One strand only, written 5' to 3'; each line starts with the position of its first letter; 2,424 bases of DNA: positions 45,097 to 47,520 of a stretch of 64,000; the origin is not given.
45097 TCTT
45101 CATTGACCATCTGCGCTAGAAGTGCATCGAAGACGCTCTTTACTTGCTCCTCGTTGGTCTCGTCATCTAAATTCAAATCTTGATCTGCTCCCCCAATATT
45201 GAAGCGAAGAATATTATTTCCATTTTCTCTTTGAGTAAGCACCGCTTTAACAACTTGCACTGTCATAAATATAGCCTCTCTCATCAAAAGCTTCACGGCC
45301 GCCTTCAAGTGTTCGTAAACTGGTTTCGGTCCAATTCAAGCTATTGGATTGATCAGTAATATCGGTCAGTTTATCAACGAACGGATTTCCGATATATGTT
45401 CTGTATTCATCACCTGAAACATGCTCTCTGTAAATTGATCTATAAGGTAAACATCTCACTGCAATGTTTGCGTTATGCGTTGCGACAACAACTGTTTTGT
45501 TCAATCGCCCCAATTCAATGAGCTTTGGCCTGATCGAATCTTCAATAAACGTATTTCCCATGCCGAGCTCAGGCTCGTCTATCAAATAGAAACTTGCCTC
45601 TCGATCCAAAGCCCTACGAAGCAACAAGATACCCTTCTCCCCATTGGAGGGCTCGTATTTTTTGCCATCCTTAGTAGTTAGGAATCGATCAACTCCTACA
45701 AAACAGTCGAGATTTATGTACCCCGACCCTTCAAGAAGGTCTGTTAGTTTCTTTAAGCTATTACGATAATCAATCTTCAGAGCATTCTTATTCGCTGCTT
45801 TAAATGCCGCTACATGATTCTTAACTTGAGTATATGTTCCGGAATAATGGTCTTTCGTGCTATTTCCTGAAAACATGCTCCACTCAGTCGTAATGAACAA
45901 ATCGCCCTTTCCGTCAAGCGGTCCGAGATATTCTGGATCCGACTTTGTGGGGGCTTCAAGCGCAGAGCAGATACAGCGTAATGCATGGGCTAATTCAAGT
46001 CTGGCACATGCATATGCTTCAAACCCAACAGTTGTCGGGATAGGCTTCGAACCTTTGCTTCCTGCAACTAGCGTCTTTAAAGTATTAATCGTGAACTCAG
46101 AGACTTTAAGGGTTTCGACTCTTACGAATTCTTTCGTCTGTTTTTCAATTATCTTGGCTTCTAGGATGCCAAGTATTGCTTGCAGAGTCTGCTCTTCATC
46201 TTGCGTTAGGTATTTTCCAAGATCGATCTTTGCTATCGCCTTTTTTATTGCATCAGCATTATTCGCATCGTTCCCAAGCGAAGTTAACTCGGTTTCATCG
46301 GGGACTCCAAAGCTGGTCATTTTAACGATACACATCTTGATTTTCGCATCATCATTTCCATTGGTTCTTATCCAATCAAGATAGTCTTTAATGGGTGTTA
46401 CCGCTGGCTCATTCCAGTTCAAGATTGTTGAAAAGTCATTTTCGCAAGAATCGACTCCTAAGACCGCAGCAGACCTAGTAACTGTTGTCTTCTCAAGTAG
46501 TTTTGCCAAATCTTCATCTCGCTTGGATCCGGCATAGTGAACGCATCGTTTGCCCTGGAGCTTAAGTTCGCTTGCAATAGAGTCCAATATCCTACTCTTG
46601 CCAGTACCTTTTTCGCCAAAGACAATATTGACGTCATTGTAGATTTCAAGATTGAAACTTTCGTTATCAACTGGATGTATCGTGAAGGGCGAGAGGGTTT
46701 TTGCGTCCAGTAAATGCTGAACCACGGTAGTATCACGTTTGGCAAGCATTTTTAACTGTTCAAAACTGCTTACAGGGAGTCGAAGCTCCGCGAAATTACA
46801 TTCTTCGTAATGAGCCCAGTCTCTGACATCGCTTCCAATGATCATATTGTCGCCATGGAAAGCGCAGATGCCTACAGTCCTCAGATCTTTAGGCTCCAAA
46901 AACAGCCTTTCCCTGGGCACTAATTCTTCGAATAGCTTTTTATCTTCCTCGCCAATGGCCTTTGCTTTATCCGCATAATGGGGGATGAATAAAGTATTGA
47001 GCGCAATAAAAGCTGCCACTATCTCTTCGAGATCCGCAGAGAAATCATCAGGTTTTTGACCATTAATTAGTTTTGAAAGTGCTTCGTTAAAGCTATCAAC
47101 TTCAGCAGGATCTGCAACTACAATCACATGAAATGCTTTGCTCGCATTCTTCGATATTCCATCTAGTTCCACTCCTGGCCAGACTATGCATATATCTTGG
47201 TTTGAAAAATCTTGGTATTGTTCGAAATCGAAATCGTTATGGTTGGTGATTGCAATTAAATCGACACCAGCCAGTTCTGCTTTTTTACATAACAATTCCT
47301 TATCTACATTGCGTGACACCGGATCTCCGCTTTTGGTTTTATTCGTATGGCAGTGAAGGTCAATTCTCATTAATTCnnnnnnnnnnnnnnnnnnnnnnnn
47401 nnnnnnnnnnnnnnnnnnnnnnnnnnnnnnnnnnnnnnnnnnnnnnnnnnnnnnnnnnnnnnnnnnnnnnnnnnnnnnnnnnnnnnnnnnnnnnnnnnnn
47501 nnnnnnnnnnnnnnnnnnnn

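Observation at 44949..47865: XRE regulator plus Ppl-like PHP-ATPase defence gene (plus a small downstream ORF)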

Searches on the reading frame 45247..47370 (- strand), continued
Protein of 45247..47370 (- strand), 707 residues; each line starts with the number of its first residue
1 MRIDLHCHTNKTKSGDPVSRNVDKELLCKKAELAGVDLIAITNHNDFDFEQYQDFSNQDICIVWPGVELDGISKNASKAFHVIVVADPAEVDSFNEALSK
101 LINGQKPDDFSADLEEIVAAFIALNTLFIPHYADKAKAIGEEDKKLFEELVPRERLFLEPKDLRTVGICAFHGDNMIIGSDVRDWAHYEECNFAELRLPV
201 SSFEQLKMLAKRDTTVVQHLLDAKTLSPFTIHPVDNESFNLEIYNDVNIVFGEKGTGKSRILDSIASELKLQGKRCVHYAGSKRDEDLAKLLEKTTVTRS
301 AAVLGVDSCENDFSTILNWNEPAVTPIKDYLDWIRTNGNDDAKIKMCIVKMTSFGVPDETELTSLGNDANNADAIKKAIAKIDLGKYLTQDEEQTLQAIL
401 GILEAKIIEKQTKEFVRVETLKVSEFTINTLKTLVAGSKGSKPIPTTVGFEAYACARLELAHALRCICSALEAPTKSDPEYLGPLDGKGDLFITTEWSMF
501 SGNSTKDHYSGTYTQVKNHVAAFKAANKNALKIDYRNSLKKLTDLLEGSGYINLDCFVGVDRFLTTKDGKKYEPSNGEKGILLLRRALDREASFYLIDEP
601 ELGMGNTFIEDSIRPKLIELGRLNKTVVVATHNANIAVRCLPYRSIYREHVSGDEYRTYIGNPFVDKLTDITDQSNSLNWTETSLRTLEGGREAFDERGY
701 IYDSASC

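Call 75: find_related_loci(query=A2, collection=viral_contigs, flank=8000)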
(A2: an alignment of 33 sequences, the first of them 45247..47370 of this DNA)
Query A2 (707 aa) in viral_contigs; peptide patterns used: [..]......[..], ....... (x = any residue, [..] = any of these).
43 stretches matched a pattern; 3 encode a relative of the query (tblastn E <= 1e-3); 3 distinct loci.
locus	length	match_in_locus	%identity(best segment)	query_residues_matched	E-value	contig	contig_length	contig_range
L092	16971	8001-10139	36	1-705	9e-145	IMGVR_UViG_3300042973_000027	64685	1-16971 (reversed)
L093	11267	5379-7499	34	1-702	2e-126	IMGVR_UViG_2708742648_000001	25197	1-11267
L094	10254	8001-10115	30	1-702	1e-94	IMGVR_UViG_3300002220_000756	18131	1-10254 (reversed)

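Call 80: search_protein_families(library=phrogs, proteins=[window:45247-47370:-], max_evalue=0.001)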
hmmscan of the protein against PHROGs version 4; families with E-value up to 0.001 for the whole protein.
window:45247-47370:- (707 aa): 0 families

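Call 89: search_dna_similar(query=window:45247-47370:-, collection=plasmids, mode=protein, max_evalue=0.001, max_rows=30)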
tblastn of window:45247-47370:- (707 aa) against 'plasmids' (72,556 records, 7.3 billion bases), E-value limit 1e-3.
Records with a match: 52; places in all: 52; records where one place covers at least 80% of the query: 7.
Best place of each record, by identity: <60% 52.
By first word of the organism name: Enterococcus 30; Staphylococcus 14; Lactococcus 3; Clostridium 1; Photobacterium 1; Azospirillum 1; Phaeobacter 1; Rhizobium 1.
By predicted mobility (MOB-suite, as given by PLSDB): mobilizable 36; non-mobilizable 8; conjugative 8.
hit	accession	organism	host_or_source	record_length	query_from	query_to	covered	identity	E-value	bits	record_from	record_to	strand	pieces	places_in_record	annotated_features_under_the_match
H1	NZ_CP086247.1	Clostridium sp. CF011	single colony,bovine feces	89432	1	706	100%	37.5%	6e-144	472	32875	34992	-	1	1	histidinol phosphatase | hypothetical protein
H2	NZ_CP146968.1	Photobacterium damselae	Penaeus japonicus,shrimp farm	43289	1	702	99%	30.4%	5e-86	303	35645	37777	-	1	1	AAA family ATPase | hypothetical protein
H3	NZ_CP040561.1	Staphylococcus aureus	Homo sapiens,nasal swab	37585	1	702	99%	27.6%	2e-55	213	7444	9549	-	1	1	hypothetical protein (x2)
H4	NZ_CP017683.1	Staphylococcus aureus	environmental,bakery environment ...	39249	1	702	99%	27.6%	2e-55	213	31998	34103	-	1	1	hypothetical protein (x2)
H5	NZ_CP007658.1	Staphylococcus aureus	Homo sapiens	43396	1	702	99%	27.6%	2e-55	213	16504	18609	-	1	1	hypothetical protein (x2)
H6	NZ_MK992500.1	Staphylococcus aureus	-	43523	1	702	99%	27.6%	2e-55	213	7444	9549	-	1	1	hypothetical protein (x2)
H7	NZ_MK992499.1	Staphylococcus aureus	-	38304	1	702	99%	27.5%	5e-55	212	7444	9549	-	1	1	hypothetical protein (x2)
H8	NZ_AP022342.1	Enterococcus faecium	Homo sapiens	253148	1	702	62%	34.2%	1e-26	258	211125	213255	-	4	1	hypothetical protein (x4)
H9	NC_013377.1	Staphylococcus epidermidis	-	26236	391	702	44%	26.2%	1e-15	89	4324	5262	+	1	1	hypothetical protein (x2)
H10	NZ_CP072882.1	Enterococcus faecium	stream/river surface water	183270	2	266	37%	26.9%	4e-7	62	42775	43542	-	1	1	histidinol-phosphatase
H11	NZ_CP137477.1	Enterococcus faecium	Chicken,feces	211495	2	266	37%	26.9%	4e-7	62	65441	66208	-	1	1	histidinol-phosphatase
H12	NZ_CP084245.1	Enterococcus lactis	goat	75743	2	266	37%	26.9%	4e-7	61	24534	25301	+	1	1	histidinol-phosphatase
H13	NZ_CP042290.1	Enterococcus hirae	pig,Anal swab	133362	2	266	37%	26.9%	4e-7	61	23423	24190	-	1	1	histidinol-phosphatase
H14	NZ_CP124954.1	Enterococcus faecalis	Homo sapiens,urine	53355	2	266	37%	26.6%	1e-6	60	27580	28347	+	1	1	histidinol-phosphatase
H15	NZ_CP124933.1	Enterococcus faecalis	Homo sapiens,urine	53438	2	266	37%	26.6%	1e-6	60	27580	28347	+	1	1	histidinol-phosphatase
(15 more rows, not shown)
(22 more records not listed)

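Call 90: get_annotated_region(hit=H3, flank=4000)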
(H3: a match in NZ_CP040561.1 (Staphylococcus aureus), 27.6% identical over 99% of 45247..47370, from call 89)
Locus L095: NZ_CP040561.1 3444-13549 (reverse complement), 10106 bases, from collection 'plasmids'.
description: Staphylococcus aureus strain Col52-A5 plasmid pCOL52-A5, complete sequence
organism: Staphylococcus aureus (NCBI taxid 1280)
taxonomy: Bacteria; Bacillota; Bacilli; Bacillales; Staphylococcaceae; Staphylococcus; Staphylococcus aureus
host: -; source: Homo sapiens,nasal swab; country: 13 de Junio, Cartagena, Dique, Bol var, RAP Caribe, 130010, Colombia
typing (MOB-suite, as given by PLSDB): mobilizable; replicon rep_cluster_1017,rep_cluster_1017,rep_cluster_1118,rep_cluster_1118,rep_cluster_1215,rep_cluster_2234; relaxase MOBV
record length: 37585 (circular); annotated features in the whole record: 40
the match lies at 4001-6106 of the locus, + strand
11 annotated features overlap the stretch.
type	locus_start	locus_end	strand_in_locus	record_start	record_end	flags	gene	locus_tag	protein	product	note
CDS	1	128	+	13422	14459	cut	-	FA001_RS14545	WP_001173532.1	DUF4238 domain-containing protein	-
CDS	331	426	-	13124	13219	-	-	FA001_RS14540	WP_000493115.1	type I toxin-antitoxin system Fst family toxin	-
CDS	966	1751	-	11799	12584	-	-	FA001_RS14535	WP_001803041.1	hypothetical protein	-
CDS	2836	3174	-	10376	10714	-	-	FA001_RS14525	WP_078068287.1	hypothetical protein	-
CDS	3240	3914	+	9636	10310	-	-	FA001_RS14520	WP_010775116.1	IS6-like element IS257 family transposase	-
CDS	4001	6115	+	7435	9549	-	-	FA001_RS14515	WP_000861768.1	hypothetical protein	-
CDS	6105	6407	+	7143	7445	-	-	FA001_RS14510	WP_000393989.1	hypothetical protein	-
CDS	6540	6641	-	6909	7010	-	-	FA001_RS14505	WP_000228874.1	type I toxin-antitoxin system Fst family toxin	-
CDS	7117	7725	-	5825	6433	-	-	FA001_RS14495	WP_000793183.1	hypothetical protein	-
CDS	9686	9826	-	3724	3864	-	-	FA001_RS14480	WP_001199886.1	hypothetical protein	-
CDS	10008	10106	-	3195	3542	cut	-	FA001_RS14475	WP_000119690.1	metalloregulator ArsR/SmtB family transcription factor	GO:0006355 - regulation of DNA-templated transcription [Evidence IEA]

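Call 91: get_annotated_region(hit=H2, flank=4000)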
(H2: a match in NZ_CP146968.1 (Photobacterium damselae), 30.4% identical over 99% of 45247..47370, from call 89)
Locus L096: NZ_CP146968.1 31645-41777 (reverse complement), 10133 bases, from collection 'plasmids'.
description: Photobacterium damselae subsp. damselae strain WMD-P1 plasmid pWMD-P1-1, complete sequence
organism: Photobacterium damselae (NCBI taxid 85581)
taxonomy: Bacteria; Pseudomonadota; Gammaproteobacteria; Vibrionales; Vibrionaceae; Photobacterium; Photobacterium damselae
host: -; source: Penaeus japonicus,shrimp farm; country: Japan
typing (MOB-suite, as given by PLSDB): non-mobilizable
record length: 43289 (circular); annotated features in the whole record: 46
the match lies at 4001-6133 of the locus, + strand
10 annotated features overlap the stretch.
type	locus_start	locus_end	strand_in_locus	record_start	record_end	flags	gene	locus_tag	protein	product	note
CDS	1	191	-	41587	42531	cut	-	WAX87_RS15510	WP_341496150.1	hypothetical protein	-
CDS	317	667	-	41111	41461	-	-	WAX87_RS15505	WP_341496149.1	hypothetical protein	-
CDS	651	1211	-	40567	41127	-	-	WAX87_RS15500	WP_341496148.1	ParA family protein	-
CDS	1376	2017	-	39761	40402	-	-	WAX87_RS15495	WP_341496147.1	cysteine peptidase family C39 domain-containing protein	GO:0006508 - proteolysis [Evidence IEA]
CDS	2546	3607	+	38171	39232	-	-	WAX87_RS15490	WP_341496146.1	hypothetical protein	-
CDS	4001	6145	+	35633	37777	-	-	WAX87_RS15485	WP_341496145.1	AAA family ATPase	-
CDS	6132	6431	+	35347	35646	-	-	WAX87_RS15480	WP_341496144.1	hypothetical protein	-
CDS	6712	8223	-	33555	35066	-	-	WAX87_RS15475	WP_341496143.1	Eco57I restriction-modification methylase domain-containing protein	GO:0006304 - DNA modification [Evidence IEA]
CDS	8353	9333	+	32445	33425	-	-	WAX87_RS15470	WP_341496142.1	BsuBI/PstI family type II restriction endonuclease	GO:0009307 - DNA restriction-modification system [Evidence IEA]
CDS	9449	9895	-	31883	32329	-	-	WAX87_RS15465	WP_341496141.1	hypothetical protein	-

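Call 92: search_protein_families(library=padloc, proteins=[L095:4001-6115:+, L095:6105-6407:+, L096:4001-6145:+, L096:6132-6431:+], max_evalue=0.001)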
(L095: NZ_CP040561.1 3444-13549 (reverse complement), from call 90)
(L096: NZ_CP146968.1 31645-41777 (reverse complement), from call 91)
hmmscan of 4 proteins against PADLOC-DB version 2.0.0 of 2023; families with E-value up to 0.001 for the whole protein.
L095:4001-6115:+ (704 aa): 1 family
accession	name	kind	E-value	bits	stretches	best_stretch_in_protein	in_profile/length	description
PDLC04140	mad8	-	1.3e-05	22.8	1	247-635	31-234/314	mads_8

L095:6105-6407:+ (100 aa): 1 family
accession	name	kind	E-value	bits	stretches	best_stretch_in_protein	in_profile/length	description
PDLC01343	Cas8b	-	0.0002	18.5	1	37-84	477-517/535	CAS-I-B; effector_LS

L096:4001-6145:+ (714 aa): 14 families
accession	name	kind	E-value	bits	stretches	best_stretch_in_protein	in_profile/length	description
PDLC04680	PDC-M49A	-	1.8e-36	124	1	2-711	3-669/674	-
PDLC04678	PDC-M49A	-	1.7e-23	80.8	1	2-712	4-677/681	-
PDLC04679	PDC-M49A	-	2.6e-08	31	1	583-712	408-537/541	-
PDLC04213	HEC-02A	-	5.9e-08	30.6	1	237-345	11-117/337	-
PDLC04164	AriA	-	1.7e-07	29.1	1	234-373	11-137/253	-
PDLC04242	PDC-M01A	-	8.5e-07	25.5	0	584-652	404-474/566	-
PDLC04140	mad8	-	1.2e-06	26.3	1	252-407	30-101/314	mads_8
PDLC00305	PtuA1|PtuA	-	7.3e-06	23.5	1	242-353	16-123/392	AAA ATPase domain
PDLC02914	ATPase-Toprim_I-B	-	3e-05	21.4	0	249-665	25-265/443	-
PDLC00271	PtuA1|PtuA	-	8.2e-05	20.3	1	231-394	5-152/421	AAA ATPase domain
PDLC04235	PDC-M01A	-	0.0002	18.4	1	233-416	170-353/510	-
PDLC04609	PDC-M38A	-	0.00031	18.1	1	232-280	5-53/371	-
PDLC00279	PtuA1|PtuA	-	0.00048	17.4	1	236-309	13-82/416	AAA ATPase domain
PDLC04214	HEC-02A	-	0.0005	17.4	0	232-269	5-42/338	-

L096:6132-6431:+ (99 aa): 0 families

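Call 100: search_protein_families(library=pfam, alignment_id=A5, max_evalue=0.00001)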
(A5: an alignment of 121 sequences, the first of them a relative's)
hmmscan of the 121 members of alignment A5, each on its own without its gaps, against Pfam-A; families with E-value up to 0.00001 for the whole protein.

A. member 1, L001:4482-4994:+ (170 aa): 3 families
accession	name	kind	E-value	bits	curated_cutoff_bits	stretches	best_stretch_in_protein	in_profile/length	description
PF01381.28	HTH_3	-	1.5e-17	63.8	23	1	21-75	1-55/55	Helix-turn-helix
PF12844.13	HTH_19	-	2.7e-13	50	30.2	1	19-75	2-58/64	Helix-turn-helix domain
PF13560.12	HTH_31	-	2.1e-10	41.2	27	1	16-72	1-58/64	Helix-turn-helix domain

B. families by the number of members that match (of 121 scanned): 122 families (the first 25 are shown)
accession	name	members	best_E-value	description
PF04851.21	ResIII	13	4.6e-39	Type III restriction enzyme, res subunit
PF20247.3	DUF6602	6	2.4e-22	Domain of unknown function (DUF6602)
PF00270.35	DEAD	6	2.1e-10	DEAD/DEAH box helicase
PF18766.7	SWI2_SNF2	5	2.4e-67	SWI2/SNF2 ATPase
PF03235.19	GmrSD_N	5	4.8e-36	GmrSD restriction endonuclease, N-terminal domain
PF01381.28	HTH_3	5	1e-18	Helix-turn-helix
PF13560.12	HTH_31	5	7.1e-14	Helix-turn-helix domain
PF12844.13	HTH_19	5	2.7e-13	Helix-turn-helix domain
PF00271.37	Helicase_C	5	7.7e-11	Helicase conserved C-terminal domain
PF04313.20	HSDR_N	4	4.1e-46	Type I restriction enzyme R protein N terminus (HSDR_N)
PF14088.11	DUF4268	4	8e-27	Domain of unknown function (DUF4268)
PF22679.2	T1R_D3-like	3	2.9e-60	Type I restriction enzyme subunit R domain 3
PF07510.16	GmrSD_C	3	5.4e-27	GmrSD restriction endonucleases, C-terminal domain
PF00176.29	SNF2-rel_dom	3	1.8e-14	SNF2-related domain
PF13443.12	HTH_26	3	2.9e-07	Cro/C1-type HTH DNA-binding domain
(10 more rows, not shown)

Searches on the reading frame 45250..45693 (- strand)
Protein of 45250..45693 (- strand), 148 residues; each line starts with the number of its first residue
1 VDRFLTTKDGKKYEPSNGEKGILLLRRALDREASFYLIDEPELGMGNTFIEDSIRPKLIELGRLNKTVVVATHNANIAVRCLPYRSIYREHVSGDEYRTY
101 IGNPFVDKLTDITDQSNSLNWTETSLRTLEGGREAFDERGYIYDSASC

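Call 102: search_protein_families(library=padloc, proteins=[window:45250-45693:-], max_evalue=10)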
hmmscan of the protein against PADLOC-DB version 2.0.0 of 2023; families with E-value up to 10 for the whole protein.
window:45250-45693:- (148 aa): 10 families
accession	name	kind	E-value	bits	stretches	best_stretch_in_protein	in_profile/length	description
PDLC04680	PDC-M49A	-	4.4e-11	40.1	1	32-145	558-671/674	-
PDLC04678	PDC-M49A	-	1.1e-09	35.1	1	23-145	559-678/681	-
PDLC04679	PDC-M49A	-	5.1e-07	26.7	1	24-146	420-539/541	-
PDLC04135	mad3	-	0.0013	16.4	1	16-78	265-327/374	mads_3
PDLC02915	ATPase-Toprim_I-B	-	0.0035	14.2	1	35-82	258-303/623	-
PDLC02980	AriA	-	0.007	14.4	1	24-77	252-302/304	-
PDLC02358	Old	-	0.0096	12.8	1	34-115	286-368/578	Old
PDLC00289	PtuA1|PtuA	-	0.016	12.2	1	16-77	229-291/404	AAA ATPase domain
PDLC04710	PDC-M56A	-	0.027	11.5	1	32-78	240-285/382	-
PDLC04213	HEC-02A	-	0.028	11.9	1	28-77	228-275/337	-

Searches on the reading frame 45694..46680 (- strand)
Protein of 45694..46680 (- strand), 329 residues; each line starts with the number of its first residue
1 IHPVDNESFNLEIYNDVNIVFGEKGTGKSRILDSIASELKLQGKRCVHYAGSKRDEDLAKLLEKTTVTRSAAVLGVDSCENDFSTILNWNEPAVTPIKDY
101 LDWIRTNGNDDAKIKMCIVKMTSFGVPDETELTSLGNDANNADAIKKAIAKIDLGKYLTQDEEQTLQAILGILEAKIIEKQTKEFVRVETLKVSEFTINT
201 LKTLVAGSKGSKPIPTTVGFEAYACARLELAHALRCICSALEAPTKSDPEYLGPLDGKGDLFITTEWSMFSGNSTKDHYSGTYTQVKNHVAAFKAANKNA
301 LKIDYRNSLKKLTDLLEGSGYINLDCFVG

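Call 102: search_protein_families(library=padloc, proteins=[window:45694-46680:-], max_evalue=10)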
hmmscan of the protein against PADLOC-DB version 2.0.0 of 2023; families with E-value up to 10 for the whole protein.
window:45694-46680:- (329 aa): 29 families (the best 25 are shown)
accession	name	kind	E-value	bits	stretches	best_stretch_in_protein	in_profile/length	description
PDLC00305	PtuA1|PtuA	-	5.7e-05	20.6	1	8-48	16-56/392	AAA ATPase domain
PDLC00311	PtuA1|PtuA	-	0.00013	19.1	1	7-40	15-48/455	AAA ATPase domain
PDLC00303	PtuA1|PtuA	-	0.00041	17.6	1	15-47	12-44/386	AAA ATPase domain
PDLC04140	mad8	-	0.00042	17.9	1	19-75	31-75/314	mads_8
PDLC04213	HEC-02A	-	0.0012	16.4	1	8-188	16-199/337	-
PDLC00273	PtuA1|PtuA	-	0.0012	16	1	15-55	2-42/375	AAA ATPase domain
PDLC00284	PtuA1|PtuA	-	0.0016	15.4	1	9-62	76-130/545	AAA ATPase domain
PDLC00298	PtuA1|PtuA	-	0.0017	15.5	1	7-39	15-47/423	AAA ATPase domain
PDLC00271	PtuA1|PtuA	-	0.003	15.1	1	8-54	16-62/421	AAA ATPase domain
PDLC00091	GajA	-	0.003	14.4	1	6-40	15-49/627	AAA ATPase domain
PDLC04734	PDC-M62A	-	0.0031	14.5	1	10-39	54-84/597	-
PDLC00299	PtuA1|PtuA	-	0.0038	14.2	1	9-40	69-100/535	AAA ATPase domain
PDLC04164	AriA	-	0.0066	14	1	11-43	22-55/253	-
PDLC00292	PtuA1|PtuA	-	0.0073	12.7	1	19-62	339-376/726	AAA ATPase domain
PDLC04146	HEC-02B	-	0.0086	13.1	1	10-44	17-51/344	-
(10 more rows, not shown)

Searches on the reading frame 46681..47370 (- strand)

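Call 102: search_protein_families(library=padloc, proteins=[window:46681-47370:-], max_evalue=10)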
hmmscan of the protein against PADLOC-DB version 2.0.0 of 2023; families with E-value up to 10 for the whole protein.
window:46681-47370:- (230 aa): 2 families
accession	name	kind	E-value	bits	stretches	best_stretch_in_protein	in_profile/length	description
PDLC04680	PDC-M49A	-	1e-20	71.9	1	2-137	3-131/674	-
PDLC04678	PDC-M49A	-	2.5e-07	27.4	1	2-103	4-97/681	-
